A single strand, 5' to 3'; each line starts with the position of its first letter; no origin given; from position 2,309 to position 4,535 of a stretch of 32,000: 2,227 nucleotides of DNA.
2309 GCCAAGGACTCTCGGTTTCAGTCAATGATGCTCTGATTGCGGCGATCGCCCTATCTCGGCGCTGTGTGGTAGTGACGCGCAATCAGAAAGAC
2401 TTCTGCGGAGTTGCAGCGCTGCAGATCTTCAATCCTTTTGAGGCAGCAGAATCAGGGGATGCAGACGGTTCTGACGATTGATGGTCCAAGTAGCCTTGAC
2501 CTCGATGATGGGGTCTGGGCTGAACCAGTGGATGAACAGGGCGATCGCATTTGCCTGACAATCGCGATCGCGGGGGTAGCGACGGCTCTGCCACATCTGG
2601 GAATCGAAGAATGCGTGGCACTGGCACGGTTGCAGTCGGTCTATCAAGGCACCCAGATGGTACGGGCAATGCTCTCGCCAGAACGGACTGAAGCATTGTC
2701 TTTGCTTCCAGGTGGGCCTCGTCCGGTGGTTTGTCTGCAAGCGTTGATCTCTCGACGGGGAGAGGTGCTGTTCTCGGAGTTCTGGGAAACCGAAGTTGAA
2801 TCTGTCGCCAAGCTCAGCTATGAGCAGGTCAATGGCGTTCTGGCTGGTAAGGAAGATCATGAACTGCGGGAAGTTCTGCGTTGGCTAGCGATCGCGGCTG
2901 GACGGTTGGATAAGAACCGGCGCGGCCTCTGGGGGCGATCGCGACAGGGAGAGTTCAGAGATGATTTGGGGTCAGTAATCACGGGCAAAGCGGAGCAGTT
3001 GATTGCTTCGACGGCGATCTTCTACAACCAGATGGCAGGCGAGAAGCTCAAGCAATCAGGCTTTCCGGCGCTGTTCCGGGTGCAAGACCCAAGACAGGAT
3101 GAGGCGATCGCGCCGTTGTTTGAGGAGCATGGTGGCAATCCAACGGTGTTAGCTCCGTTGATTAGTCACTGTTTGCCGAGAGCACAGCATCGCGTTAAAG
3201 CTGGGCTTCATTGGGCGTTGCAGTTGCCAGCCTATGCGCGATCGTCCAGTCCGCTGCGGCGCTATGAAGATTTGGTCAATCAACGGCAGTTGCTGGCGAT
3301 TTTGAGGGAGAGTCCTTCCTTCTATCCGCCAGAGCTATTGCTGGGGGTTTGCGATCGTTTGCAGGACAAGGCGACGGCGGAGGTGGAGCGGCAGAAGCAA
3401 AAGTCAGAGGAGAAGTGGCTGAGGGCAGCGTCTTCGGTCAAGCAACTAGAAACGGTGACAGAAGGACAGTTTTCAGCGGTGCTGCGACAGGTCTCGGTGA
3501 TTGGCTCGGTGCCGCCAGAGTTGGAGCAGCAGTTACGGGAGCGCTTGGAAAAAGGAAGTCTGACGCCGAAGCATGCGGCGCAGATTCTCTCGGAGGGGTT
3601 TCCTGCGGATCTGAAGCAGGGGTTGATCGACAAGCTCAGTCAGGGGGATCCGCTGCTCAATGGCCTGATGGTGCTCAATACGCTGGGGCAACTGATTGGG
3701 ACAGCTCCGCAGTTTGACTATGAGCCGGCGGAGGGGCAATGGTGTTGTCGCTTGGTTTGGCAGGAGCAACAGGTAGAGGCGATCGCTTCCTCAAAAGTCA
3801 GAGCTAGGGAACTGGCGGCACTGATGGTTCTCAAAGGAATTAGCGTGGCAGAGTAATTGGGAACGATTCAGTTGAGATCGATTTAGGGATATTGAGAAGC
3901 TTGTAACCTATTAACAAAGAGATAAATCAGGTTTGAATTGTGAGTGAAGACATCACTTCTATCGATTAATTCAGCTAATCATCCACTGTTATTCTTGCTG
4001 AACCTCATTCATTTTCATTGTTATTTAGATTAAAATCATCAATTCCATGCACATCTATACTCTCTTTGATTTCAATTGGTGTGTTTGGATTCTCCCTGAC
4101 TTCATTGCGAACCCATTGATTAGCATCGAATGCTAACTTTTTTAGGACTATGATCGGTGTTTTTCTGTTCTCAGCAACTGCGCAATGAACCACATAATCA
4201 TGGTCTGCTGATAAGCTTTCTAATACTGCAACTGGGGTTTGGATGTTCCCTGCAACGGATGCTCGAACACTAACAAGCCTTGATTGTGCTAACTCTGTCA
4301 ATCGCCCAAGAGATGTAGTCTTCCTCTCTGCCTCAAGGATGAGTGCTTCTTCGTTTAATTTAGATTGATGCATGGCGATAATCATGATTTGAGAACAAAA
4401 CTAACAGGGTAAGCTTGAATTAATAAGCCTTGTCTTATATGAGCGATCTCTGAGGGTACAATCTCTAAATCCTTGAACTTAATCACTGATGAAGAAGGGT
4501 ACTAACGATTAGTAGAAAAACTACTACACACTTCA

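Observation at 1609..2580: vapBC cassette bracketed by ~133-nt direct repeats that duplicate the start of a nuclease gene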

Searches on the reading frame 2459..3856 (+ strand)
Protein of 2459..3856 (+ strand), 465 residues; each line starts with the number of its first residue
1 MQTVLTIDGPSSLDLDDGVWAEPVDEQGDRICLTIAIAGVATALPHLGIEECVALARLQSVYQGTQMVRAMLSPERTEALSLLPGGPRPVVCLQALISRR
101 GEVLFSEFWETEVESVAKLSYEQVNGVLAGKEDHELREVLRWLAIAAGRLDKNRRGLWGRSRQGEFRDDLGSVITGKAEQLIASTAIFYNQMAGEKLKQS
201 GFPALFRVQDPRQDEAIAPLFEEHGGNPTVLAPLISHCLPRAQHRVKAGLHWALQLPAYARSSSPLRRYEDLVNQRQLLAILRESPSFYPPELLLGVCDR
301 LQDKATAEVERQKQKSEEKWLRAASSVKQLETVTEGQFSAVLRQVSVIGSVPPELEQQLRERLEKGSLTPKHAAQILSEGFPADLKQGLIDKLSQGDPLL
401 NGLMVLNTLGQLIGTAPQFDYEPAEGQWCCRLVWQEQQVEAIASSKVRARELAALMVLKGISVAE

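Call 5: search_protein_families(library=pfam, proteins=[window:2459-3856:+], max_evalue=0.01)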
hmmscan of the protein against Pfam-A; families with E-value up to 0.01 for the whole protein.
window:2459-3856:+ (465 aa): 1 family
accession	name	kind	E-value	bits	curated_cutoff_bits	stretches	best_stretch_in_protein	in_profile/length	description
PF00773.25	RNB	-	9.7e-35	120.8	29.3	1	2-283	7-325/326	RNB domain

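Call 7: find_encoding_contigs(protein=window:2459-3856:+, flank=6000, max_places=10)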
Protein window:2459-3856:+ (465 aa): 21 contigs read that carry it; 10 places shown.
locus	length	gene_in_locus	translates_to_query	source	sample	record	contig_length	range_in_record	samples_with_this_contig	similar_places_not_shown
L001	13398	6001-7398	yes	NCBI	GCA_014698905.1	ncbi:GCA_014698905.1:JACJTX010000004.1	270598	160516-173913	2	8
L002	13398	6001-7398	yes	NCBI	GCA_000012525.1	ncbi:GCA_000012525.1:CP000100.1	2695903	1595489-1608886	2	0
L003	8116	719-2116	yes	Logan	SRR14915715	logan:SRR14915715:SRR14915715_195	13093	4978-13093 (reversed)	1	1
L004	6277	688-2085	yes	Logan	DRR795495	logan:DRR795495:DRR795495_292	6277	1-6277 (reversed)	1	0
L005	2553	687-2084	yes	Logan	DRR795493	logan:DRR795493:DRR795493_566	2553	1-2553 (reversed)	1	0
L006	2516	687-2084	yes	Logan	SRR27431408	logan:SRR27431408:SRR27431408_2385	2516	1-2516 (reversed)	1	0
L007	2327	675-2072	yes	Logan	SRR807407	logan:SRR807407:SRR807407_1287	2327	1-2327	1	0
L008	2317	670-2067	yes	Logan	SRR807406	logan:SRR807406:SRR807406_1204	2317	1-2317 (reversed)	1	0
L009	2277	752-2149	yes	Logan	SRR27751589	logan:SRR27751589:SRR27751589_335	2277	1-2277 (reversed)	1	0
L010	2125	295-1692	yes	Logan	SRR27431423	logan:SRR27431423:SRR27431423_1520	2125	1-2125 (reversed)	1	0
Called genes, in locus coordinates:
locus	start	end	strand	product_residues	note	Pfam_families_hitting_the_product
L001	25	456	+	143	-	PF02341:RbcX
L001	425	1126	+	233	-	PF00117:GATase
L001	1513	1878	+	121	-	-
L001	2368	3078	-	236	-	PF12146:Hydrolase_4 (faint), PF00561:Abhydrolase_1 (weak)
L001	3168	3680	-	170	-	PF00258:Flavodoxin_1, PF12641:Flavodoxin_3 (weak), PF12724:Flavodoxin_5 (weak)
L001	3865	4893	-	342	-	PF00421:PSII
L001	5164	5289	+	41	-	-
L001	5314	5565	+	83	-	PF22513:FitA-like_RHH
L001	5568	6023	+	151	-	PF01850:PIN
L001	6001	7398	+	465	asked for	PF00773:RNB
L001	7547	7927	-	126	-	PF01816:LRV (faint)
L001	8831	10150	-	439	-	PF03069:FmdA_AmdA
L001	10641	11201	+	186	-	PF00717:Peptidase_S24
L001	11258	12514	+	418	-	PF00817:IMS, PF11799:IMS_C, PF13438:DUF4113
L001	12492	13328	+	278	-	-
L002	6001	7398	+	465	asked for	PF00773:RNB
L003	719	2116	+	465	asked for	PF00773:RNB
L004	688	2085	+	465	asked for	PF00773:RNB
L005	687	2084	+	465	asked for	PF00773:RNB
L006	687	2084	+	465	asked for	PF00773:RNB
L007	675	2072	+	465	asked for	PF00773:RNB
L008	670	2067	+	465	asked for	PF00773:RNB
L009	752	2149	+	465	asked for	PF00773:RNB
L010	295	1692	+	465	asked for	PF00773:RNB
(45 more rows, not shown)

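Call 8: find_homologous_proteins(query=window:2459-3856:+)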
Query window:2459-3856:+ (465 aa): 60 proteins with E <= 0.001 among 8000 candidates.
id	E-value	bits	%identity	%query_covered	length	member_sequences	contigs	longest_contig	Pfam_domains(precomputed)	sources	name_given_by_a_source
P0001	0.0e+0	1026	100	100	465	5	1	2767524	PF00773.26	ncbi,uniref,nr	ncbi:RNB domain-containing ribonuclease [Synechococcus elongatus]|uniref:RNB domain-containing ribon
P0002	7.0e-264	893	88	100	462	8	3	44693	PF00773.26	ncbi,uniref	ncbi:RNB domain-containing ribonuclease [Synechococcus elongatus]|uniref:RNB domain-containing ribon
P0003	7.9e-104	366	42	98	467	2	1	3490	PF00773.26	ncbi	-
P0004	4.0e-102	360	41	99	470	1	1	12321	PF00773.26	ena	-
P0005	8.4e-98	346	41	98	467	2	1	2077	PF00773.26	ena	-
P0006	3.9e-91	324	41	98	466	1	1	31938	PF00773.26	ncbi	ncbi:MAG: RNB domain-containing ribonuclease [Cyanobacteria bacterium J06642_2]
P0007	7.4e-86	307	43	88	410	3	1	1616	PF00773.26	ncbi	ncbi:MAG: RNB domain-containing ribonuclease, partial [Cyanobacteria bacterium J06648_11]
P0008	8.2e-85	303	46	77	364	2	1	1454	PF00773.26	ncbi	ncbi:MAG: RNB domain-containing ribonuclease, partial [Cyanobacteria bacterium J06555_12]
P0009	8.5e-83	297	45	77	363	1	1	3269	PF00773.26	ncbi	ncbi:MAG: RNB domain-containing ribonuclease, partial [Cyanobacteria bacterium P01_G01_bin.4]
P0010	3.1e-22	97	30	68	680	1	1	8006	PF23161.2,PF00773.26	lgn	-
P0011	1.5e-19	88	28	68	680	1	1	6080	PF23161.2,PF00773.26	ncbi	-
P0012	6.1e-17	80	27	80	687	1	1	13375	PF14709.14,PF00773.26,PF00035.33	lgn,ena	-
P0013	8.2e-17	79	32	61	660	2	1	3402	PF23161.2,PF25255.2,PF00773.26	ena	-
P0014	1.2e-15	75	32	61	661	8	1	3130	PF23161.2,PF25255.2,PF00773.26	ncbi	-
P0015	1.5e-15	75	27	69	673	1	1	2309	PF23161.2,PF00773.26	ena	-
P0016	1.1e-14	72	27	80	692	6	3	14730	PF14709.14,PF00773.26,PF00035.33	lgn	-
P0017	1.6e-14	72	28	63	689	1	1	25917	PF25255.2,PF00773.26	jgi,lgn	-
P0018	6.2e-13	66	32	62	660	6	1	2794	PF23161.2,PF25255.2,PF00773.26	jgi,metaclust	metaclust:\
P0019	2.2e-12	65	30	61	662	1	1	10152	PF23161.2,PF25255.2,PF00773.26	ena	-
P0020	8.0e-12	63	26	69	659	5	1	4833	PF23161.2,PF00773.26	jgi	jgi:exoribonuclease-2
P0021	7.1e-11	60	25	68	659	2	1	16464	PF23161.2,PF00773.26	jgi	jgi:exoribonuclease II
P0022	9.5e-11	59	26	68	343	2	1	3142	PF00773.26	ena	-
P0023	8.9e-10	56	43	23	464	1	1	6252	PF00773.26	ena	-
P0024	9.7e-10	56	24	68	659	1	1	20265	PF23161.2,PF00773.26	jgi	jgi:exoribonuclease II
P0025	1.2e-9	55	37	25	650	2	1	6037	PF00773.26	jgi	jgi:exoribonuclease-2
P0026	2.4e-9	55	27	67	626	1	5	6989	PF00773.26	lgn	-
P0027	9.4e-9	53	29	68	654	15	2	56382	PF00575.30,PF00773.26,PF08206.18,PF17876.8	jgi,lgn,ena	-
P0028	1.7e-8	52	30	66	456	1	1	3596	PF00773.26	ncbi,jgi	jgi:exoribonuclease R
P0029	3.2e-8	51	25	60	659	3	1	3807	PF23161.2,PF00773.26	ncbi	-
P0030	3.6e-8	51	27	60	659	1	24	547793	PF23161.2,PF00773.26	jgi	jgi:exoribonuclease-2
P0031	4.2e-8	50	26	62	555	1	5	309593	PF17849.8,PF00773.26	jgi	-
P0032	6.3e-8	50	26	60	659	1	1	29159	PF23161.2,PF00773.26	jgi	jgi:exoribonuclease-2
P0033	7.8e-8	50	26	59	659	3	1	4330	PF23161.2,PF00773.26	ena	-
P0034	1.1e-7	49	28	62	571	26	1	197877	PF17849.8,PF00773.26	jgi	jgi:exoribonuclease R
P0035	1.5e-7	49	28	68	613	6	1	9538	PF00773.26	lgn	-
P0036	2.2e-7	48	26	60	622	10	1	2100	PF00773.26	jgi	-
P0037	4.2e-7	47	25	60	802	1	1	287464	PF00575.30,PF00773.26,PF08206.18,PF17876.8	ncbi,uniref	ncbi:ribonuclease R family protein [Leptolyngbya sp. AN02str]|uniref:ribonuclease R family protein n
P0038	1.8e-6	45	27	69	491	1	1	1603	PF00773.26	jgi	jgi:exoribonuclease-2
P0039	2.1e-6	45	28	61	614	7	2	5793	PF00773.26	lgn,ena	-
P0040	2.2e-6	45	27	61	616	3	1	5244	PF00773.26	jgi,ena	-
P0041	2.4e-6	45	28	62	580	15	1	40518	PF17849.8,PF00773.26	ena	-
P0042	4.0e-6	44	28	61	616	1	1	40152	PF00773.26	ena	-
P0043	6.9e-6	43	26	68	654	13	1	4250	PF00773.26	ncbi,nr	ncbi:MAG TPA: RNB domain-containing ribonuclease [Burkholderiaceae bacterium]|nr:RNB domain-containi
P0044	8.4e-6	43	28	68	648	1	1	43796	PF00773.26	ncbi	-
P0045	8.7e-6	43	26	60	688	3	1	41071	PF00773.26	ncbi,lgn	-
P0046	1.6e-5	42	27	69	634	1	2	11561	PF00773.26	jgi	-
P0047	1.9e-5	42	27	61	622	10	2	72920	PF00773.26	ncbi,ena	-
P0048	2.6e-5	41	26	68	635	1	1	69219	PF00773.26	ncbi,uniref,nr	ncbi:ribonuclease catalytic domain-containing protein [Thauera aromatica]|uniref:ribonuclease cataly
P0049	3.3e-5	41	27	60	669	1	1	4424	PF00773.26,PF08206.18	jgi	-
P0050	4.2e-5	41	26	68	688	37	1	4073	PF00773.26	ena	-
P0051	4.3e-5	40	28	60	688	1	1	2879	PF00773.26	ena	-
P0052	4.3e-5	40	28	60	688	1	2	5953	PF00773.26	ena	-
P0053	1.0e-4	39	27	60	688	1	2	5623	PF00773.26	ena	-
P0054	1.1e-4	39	27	60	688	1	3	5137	PF00773.26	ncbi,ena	-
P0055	1.8e-4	38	37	22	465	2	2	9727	PF00773.26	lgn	-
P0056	4.0e-4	37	27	60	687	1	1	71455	PF00773.26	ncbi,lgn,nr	ncbi:MAG: RNB domain-containing ribonuclease [Pseudomonadota bacterium]|nr:RNB domain-containing rib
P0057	4.2e-4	37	53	10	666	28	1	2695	PF00773.26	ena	-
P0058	4.6e-4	37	27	60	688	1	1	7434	PF00773.26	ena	-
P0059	4.6e-4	37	27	60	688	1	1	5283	PF00773.26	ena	-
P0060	4.9e-4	37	25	68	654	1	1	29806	PF00773.26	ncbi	-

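Call 9: find_encoding_contigs(protein=P0002, flank=8000, max_places=6)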
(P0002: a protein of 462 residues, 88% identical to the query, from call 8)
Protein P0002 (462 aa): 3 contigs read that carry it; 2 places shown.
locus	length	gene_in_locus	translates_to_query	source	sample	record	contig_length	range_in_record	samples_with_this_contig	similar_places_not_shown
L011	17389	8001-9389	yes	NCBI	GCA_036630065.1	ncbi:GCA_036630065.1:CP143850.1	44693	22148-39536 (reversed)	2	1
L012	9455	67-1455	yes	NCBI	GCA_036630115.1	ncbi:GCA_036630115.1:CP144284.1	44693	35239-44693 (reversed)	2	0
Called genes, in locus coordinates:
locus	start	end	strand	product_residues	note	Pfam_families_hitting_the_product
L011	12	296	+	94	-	-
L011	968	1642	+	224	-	PF00072:Response_reg, PF00486:Trans_reg_C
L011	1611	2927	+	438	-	PF00512:HisKA, PF02518:HATPase_c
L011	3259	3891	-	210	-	PF13628:DUF4142, PF03713:DUF305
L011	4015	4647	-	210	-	PF03713:DUF305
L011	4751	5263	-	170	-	PF13473:Cupredoxin_1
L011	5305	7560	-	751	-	PF00403:HMA, PF00122:E1-E2_ATPase, PF00702:Hydrolase, PF08282:Hydrolase_3 (faint)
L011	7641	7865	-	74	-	PF00403:HMA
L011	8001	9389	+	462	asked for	PF00773:RNB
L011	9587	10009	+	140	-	-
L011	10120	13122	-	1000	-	PF12965:DUF3854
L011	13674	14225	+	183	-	PF13646:HEAT_2 (weak)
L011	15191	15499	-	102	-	-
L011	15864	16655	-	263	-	-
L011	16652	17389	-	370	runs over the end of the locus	PF01935:DUF87 (weak), PF10412:TrwB_AAD_bind (faint), PF25199:nSTAND_NTPase5 (faint), PF13401:AAA_22 (faint)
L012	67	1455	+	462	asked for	PF00773:RNB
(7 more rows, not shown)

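Call 10: find_encoding_contigs(protein=P0006, flank=6000, max_places=4)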
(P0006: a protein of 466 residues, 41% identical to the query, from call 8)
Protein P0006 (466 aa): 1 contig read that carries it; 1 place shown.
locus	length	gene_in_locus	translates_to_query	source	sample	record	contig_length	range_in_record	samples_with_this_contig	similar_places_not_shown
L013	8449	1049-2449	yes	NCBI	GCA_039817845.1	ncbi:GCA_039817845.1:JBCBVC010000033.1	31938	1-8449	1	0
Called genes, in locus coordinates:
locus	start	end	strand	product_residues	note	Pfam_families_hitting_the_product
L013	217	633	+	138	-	-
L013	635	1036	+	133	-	PF01850:PIN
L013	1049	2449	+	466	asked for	PF00773:RNB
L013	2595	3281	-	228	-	PF27070:HTH_Rpn_C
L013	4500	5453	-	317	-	-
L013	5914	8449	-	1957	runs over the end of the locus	PF00245:Alk_phosphatase, PF00353:HemolysinCabind (faint), PF00245:Alk_phosphatase, PF13449:Phytase-like, PF03009:GDPD, PF13449:Phytase-like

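Call 11: find_encoding_contigs(protein=P0004, flank=6000, max_places=4)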
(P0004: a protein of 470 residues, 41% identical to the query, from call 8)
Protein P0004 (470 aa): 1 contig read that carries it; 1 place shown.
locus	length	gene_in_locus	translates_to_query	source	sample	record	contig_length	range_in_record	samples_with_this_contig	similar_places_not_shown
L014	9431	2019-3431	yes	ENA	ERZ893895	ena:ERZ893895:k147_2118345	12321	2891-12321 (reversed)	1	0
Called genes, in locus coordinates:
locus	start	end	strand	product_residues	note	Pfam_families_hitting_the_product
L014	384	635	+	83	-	-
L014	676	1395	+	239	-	PF00353:HemolysinCabind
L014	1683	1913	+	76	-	-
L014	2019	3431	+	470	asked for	PF00773:RNB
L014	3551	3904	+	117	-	PF14250:AbrB-like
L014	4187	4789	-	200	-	PF00717:Peptidase_S24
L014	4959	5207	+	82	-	-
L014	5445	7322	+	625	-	PF02743:dCache_1, PF22673:MCP-like_PDC_1, PF17201:Cache_3-Cache_2 (weak), PF00672:HAMP, PF00512:HisKA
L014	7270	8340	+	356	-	PF02518:HATPase_c, PF00072:Response_reg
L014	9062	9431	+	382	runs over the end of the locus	PF00188:CAP, PF00353:HemolysinCabind, PF08548:Peptidase_M10_C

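Call 22: find_encoding_contigs(protein=P0003, flank=4000, max_places=3)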
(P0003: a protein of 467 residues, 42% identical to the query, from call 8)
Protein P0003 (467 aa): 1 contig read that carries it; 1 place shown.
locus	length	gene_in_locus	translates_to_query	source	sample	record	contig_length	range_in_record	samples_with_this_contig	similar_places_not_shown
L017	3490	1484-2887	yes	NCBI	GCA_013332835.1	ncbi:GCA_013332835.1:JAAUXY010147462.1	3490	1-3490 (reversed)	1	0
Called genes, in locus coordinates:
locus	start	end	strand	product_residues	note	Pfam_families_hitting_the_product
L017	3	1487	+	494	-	?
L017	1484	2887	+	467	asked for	PF00773:RNB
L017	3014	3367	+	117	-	PF14250:AbrB-like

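Call 25: find_related_loci(query=A3, collection=genome_contigs, flank=6000)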
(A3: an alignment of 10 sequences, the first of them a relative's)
Query A3 (465 aa) in genome_contigs; peptide patterns used: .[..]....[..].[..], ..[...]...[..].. (x = any residue, [..] = any of these).
594 stretches matched a pattern; 6 encode a relative of the query (tblastn E <= 1e-3); 6 distinct loci.
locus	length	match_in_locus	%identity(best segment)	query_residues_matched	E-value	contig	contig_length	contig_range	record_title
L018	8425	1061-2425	41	5-461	3e-97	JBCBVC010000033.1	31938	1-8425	MAG: Cyanobacteria bacterium J06642_2 NODE_33_length_31938_cov_13.219861, whole genome shotgun sequence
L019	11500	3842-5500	42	5-459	3e-92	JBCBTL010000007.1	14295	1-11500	MAG: Cyanobacteria bacterium J06639_1 NODE_7_length_14295_cov_5.972007, whole genome shotgun sequence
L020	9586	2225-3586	41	5-462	9e-106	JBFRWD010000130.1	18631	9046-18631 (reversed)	MAG: Synechococcus sp. isolate 09_out_wi_poop_bin.22 09outWiPooB22_c_000001810148, whole genome shotgun sequence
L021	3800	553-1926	34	2-450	3e-62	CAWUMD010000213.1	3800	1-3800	MAG: uncultured bacterium isolate SRR1522971_binner23_122_1705335391 genome assembly, contig: ERZ11848521.26432, whole g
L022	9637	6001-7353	40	5-459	4e-104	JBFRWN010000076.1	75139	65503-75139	MAG: Synechococcus sp. isolate 05_out_wi_poop_bin.19 05outWiPooB19_c_000001510732, whole genome shotgun sequence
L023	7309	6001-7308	38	5-432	2e-73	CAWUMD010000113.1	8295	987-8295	MAG: uncultured bacterium isolate SRR1522971_binner23_122_1705335391 genome assembly, contig: ERZ11848521.6323, whole ge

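Call 69: search_protein_families(library=padloc, proteins=[window:2459-3856:+], max_evalue=0.001)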
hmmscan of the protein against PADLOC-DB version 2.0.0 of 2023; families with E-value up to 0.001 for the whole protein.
window:2459-3856:+ (465 aa): 0 families

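Call 82: find_related_loci(query=A3, collection=metagenome_contigs, flank=5000)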
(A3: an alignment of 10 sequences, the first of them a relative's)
Query A3 (465 aa) in metagenome_contigs; peptide patterns used: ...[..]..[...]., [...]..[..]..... (x = any residue, [..] = any of these).
239 stretches matched a pattern; 4 encode a relative of the query (tblastn E <= 1e-3); 4 distinct loci.
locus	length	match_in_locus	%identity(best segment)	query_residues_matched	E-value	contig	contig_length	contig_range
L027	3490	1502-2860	42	5-461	1e-114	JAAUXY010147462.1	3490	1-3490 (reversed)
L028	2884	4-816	39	189-459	2e-58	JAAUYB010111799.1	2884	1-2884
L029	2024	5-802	37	197-462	2e-56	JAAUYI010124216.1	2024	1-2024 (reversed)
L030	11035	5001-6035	23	4-278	5e-9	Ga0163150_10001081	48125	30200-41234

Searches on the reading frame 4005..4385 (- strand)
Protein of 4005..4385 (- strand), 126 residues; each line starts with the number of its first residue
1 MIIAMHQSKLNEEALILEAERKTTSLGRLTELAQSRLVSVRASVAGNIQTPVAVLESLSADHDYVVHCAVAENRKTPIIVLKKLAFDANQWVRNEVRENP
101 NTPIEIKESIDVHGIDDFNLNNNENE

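Call 5: search_protein_families(library=pfam, proteins=[window:4005-4385:-], max_evalue=0.01)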
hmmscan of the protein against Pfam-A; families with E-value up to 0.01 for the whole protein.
window:4005-4385:- (126 aa): 1 family
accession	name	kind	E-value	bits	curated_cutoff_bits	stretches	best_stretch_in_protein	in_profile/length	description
PF01816.23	LRV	-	3.7e-08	33.7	21.6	1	40-62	3-25/26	Leucine rich repeat variant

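Call 69: search_protein_families(library=padloc, proteins=[window:4005-4385:-], max_evalue=0.001)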
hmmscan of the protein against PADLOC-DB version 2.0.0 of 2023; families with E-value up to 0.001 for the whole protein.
window:4005-4385:- (126 aa): 0 families
